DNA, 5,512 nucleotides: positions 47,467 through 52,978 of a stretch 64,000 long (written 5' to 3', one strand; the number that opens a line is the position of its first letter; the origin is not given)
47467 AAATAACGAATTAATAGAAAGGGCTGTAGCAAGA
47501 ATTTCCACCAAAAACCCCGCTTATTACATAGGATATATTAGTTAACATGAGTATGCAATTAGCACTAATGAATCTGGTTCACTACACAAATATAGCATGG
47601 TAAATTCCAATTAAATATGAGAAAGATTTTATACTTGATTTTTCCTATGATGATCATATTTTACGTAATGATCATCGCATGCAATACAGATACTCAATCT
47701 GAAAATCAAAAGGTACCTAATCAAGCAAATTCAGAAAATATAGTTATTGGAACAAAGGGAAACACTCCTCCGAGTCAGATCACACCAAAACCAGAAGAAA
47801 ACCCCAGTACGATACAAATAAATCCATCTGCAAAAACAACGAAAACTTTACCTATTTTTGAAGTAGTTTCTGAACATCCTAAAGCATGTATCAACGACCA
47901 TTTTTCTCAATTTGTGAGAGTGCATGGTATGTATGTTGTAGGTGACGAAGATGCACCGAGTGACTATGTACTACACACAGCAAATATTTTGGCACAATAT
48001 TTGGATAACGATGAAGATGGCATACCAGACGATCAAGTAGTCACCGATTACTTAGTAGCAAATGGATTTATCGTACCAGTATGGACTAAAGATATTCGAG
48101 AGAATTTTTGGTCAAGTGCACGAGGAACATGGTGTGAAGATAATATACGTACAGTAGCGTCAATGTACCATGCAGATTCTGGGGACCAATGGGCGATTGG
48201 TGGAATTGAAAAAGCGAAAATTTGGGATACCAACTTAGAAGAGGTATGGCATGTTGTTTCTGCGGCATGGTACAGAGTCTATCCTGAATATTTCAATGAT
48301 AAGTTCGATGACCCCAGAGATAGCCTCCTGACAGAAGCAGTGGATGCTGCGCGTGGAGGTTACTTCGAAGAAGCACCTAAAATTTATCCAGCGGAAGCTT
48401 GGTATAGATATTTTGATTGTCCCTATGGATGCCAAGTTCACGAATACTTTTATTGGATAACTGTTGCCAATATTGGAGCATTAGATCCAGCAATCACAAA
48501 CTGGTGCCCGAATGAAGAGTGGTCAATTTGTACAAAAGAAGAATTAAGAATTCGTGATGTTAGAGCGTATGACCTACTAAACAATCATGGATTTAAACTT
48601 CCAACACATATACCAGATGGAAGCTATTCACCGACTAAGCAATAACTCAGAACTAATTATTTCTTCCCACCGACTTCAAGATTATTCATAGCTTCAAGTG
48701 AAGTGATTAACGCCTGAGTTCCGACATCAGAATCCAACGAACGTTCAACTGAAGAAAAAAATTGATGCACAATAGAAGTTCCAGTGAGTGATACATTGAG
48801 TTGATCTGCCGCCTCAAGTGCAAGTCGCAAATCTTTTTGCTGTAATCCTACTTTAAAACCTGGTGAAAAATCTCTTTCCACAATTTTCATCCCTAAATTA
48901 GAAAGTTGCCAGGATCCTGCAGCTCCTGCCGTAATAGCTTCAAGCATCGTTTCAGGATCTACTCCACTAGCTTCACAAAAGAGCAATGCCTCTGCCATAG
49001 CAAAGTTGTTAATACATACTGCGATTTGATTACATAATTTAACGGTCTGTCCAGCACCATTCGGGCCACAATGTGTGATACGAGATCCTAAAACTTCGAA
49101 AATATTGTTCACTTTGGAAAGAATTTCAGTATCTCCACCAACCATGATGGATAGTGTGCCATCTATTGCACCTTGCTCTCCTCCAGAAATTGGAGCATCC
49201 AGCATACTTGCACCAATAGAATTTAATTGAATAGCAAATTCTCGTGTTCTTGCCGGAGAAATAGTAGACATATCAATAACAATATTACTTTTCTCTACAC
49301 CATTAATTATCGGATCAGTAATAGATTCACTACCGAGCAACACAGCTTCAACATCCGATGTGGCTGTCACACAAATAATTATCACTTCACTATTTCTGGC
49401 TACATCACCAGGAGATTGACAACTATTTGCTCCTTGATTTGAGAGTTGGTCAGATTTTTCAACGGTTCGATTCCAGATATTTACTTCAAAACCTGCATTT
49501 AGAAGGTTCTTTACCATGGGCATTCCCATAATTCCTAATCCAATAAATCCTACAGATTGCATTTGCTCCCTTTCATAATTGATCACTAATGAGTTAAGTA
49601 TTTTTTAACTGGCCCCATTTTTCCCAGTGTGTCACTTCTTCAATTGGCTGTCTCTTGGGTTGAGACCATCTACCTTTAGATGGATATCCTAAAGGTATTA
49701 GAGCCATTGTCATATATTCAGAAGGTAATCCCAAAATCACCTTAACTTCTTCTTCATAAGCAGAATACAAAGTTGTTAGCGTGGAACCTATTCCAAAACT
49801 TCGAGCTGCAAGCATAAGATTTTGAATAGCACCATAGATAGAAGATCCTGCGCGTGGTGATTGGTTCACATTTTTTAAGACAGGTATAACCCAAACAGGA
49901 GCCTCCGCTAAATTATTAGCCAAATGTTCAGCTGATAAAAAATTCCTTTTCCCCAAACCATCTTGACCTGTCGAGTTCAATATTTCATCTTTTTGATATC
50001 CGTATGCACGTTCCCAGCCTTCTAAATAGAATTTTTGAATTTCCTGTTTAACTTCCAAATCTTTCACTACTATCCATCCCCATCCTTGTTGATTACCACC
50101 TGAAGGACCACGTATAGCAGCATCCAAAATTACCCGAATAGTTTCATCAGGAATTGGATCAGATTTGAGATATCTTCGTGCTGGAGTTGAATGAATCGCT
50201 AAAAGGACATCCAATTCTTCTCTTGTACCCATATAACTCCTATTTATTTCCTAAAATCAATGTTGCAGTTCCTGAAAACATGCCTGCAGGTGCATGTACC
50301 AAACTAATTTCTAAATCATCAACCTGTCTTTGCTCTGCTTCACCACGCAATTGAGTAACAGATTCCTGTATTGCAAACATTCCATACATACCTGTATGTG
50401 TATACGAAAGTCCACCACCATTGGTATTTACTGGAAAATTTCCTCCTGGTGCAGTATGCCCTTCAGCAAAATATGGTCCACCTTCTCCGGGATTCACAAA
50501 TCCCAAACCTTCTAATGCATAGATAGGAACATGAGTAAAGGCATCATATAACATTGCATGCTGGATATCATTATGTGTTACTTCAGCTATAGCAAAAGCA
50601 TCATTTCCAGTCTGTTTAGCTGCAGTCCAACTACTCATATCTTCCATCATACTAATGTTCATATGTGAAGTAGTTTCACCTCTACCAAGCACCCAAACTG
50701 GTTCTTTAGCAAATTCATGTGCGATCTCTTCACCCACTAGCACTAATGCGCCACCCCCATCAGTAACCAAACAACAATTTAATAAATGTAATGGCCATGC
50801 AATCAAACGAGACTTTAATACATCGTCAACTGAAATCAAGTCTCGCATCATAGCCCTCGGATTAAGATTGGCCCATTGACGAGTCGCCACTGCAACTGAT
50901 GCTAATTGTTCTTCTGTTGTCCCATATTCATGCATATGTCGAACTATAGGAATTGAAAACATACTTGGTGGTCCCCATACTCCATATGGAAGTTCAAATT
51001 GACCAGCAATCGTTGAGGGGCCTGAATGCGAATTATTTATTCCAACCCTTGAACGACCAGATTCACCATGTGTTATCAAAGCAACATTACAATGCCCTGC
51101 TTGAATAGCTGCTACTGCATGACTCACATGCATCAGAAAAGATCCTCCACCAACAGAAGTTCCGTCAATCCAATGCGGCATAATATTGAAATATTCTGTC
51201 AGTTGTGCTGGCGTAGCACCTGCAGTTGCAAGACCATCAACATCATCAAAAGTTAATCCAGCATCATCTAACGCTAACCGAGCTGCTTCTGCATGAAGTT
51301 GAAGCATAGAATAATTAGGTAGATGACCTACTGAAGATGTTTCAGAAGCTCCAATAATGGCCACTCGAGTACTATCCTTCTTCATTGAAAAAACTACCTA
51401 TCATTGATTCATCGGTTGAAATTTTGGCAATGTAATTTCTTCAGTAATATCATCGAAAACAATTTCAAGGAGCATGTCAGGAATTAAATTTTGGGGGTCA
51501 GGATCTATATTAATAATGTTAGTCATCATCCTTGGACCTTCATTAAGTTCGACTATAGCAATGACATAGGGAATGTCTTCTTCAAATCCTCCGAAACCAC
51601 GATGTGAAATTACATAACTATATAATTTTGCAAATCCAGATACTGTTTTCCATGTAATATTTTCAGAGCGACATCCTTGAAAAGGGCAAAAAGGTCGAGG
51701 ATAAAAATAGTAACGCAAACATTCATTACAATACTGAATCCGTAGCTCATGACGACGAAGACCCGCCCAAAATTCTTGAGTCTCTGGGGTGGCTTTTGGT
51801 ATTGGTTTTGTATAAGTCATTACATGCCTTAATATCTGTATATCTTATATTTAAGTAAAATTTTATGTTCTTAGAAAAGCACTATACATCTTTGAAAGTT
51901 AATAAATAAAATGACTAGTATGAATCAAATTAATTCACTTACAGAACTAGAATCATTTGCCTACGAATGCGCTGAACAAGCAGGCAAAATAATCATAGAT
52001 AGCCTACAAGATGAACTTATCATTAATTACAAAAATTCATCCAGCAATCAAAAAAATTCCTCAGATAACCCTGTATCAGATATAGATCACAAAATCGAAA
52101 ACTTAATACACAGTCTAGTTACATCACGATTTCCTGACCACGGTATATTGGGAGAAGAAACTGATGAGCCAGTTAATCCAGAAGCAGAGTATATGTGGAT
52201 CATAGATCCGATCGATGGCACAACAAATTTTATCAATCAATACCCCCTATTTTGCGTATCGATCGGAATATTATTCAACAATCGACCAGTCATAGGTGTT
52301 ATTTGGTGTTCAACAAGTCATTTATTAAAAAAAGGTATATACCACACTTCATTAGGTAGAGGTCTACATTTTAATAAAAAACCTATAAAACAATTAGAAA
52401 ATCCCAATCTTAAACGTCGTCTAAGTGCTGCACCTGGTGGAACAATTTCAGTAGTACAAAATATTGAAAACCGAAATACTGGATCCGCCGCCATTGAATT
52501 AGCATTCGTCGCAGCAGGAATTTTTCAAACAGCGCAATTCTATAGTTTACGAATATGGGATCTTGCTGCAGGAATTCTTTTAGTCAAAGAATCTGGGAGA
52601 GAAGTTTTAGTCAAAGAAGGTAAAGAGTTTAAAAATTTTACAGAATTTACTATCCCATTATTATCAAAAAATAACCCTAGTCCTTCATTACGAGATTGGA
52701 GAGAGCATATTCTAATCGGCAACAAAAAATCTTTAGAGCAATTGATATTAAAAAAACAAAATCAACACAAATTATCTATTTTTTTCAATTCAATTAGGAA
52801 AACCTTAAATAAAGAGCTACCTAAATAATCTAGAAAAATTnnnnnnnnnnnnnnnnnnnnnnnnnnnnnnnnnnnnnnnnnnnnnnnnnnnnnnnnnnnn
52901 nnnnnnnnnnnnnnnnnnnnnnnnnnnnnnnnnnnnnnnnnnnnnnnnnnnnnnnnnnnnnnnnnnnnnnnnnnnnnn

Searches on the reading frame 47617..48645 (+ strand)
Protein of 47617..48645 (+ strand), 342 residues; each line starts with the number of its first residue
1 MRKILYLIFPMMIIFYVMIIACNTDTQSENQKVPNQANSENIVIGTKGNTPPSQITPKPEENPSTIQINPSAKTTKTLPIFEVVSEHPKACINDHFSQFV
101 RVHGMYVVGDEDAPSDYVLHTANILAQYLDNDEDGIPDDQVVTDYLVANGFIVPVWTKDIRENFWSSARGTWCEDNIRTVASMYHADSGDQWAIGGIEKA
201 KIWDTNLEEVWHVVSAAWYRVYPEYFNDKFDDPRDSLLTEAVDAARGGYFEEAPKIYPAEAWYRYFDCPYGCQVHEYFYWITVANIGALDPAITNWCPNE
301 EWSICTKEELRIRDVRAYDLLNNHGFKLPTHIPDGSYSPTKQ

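Call 33: search_protein_families(library=pfam, proteins=[window:47617-48645:+], max_evalue=0.0001)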
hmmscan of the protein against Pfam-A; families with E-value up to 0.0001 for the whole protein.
window:47617-48645:+ (342 aa): 0 families

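Call 102: search_protein_families(library=pfam, proteins=[window:47617-48645:+], max_evalue=0.01)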
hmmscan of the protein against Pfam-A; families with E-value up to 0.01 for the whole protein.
window:47617-48645:+ (342 aa): 1 family
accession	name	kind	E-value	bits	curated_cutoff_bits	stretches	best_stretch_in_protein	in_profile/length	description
PF03495.19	Binary_toxB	-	0.0041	17.7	25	1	130-162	2-33/78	Clostridial binary toxin B/anthrax toxin PA Ca-binding domain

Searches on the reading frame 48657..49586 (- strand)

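Call 33: search_protein_families(library=pfam, proteins=[window:48657-49586:-], max_evalue=0.0001)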
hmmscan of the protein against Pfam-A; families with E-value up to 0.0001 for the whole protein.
window:48657-49586:- (309 aa): 5 families
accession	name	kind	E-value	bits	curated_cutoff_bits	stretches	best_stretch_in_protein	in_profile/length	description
PF03446.21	NAD_binding_2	-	1.1e-50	172.2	21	1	12-174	2-161/161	NAD binding domain of 6-phosphogluconate dehydrogenase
PF14833.11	NAD_binding_11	-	1.2e-34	119.6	30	1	177-295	1-120/122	NAD-binding of NADP-dependent 3-hydroxyisobutyrate dehydrogenase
PF03807.23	F420_oxidored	-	4.5e-08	34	21.6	1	12-76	2-70/94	NADP oxidoreductase coenzyme F420-dependent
PF01488.26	Shikimate_DH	-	6.3e-07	30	24.3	1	8-107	11-112/138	Shikimate / quinate 5-dehydrogenase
PF02826.25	2-Hacid_dh_C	-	7.7e-06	25.8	25.1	1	9-81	36-107/178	D-isomer specific 2-hydroxyacid dehydrogenase, NAD binding domain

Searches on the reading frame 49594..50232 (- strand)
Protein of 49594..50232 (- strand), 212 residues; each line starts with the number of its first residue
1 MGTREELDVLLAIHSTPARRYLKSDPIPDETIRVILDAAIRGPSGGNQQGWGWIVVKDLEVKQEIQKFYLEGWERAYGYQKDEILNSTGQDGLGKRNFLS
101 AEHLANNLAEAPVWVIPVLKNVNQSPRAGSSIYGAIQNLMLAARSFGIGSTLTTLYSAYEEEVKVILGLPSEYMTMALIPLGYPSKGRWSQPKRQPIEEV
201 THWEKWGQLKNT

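Call 33: search_protein_families(library=pfam, proteins=[window:49594-50232:-], max_evalue=0.0001)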
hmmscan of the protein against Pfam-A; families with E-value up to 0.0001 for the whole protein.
window:49594-50232:- (212 aa): 2 families
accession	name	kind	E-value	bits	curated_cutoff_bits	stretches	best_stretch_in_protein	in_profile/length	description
PF00881.29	Nitroreductase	-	1.4e-22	81.1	23.5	1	20-183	8-167/167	Nitroreductase family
PF14512.11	TM1586_NiRdase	-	8.6e-05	22.7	27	0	137-204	89-152/215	Putative TM nitroreductase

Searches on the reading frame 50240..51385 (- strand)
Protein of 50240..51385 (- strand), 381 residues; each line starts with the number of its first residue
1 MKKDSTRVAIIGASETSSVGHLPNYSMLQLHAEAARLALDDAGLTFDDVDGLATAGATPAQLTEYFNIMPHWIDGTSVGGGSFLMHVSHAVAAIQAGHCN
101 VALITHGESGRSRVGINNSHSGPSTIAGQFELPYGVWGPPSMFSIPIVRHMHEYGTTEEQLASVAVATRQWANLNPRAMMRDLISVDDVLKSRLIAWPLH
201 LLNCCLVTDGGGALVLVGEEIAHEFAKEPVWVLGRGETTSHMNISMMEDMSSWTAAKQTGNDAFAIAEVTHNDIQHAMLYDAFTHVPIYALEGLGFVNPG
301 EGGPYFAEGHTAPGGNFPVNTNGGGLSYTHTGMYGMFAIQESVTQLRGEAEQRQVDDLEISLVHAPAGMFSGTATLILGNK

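Call 33: search_protein_families(library=pfam, proteins=[window:50240-51385:-], max_evalue=0.0001)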
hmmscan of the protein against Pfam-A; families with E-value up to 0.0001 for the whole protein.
window:50240-51385:- (381 aa): 1 family
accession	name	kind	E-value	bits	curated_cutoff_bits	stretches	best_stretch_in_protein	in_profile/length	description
PF22691.2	Thiolase_C_1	-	1.9e-57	193.5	28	1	236-380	1-144/144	Thiolase C-terminal domain-like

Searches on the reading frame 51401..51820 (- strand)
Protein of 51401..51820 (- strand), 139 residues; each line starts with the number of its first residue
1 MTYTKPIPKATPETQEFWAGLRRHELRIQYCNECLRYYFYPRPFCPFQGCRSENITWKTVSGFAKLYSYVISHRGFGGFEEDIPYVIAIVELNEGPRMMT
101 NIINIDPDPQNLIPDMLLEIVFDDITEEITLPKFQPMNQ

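Call 33: search_protein_families(library=pfam, proteins=[window:51401-51820:-], max_evalue=0.0001)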
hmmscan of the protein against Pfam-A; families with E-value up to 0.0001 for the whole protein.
window:51401-51820:- (139 aa): 2 families
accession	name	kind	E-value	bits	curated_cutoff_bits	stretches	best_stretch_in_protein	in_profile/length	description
PF01796.24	OB_ChsH2_C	-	1.5e-18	66.9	27.1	1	57-123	1-65/65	ChsH2, C-terminal OB-fold domain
PF12172.15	zf-ChsH2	-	4.1e-09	36.5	23.2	1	18-46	1-29/37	ChsH2, rubredoxin-like zinc ribbon domain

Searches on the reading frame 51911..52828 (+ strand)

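Call 33: search_protein_families(library=pfam, proteins=[window:51911-52828:+], max_evalue=0.0001)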
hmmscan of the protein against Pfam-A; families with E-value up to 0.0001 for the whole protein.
window:51911-52828:+ (305 aa): 1 family
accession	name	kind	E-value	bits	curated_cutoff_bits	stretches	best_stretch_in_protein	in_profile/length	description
PF00459.30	Inositol_P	-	5.4e-50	170.8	27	1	10-257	2-242/271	Inositol monophosphatase family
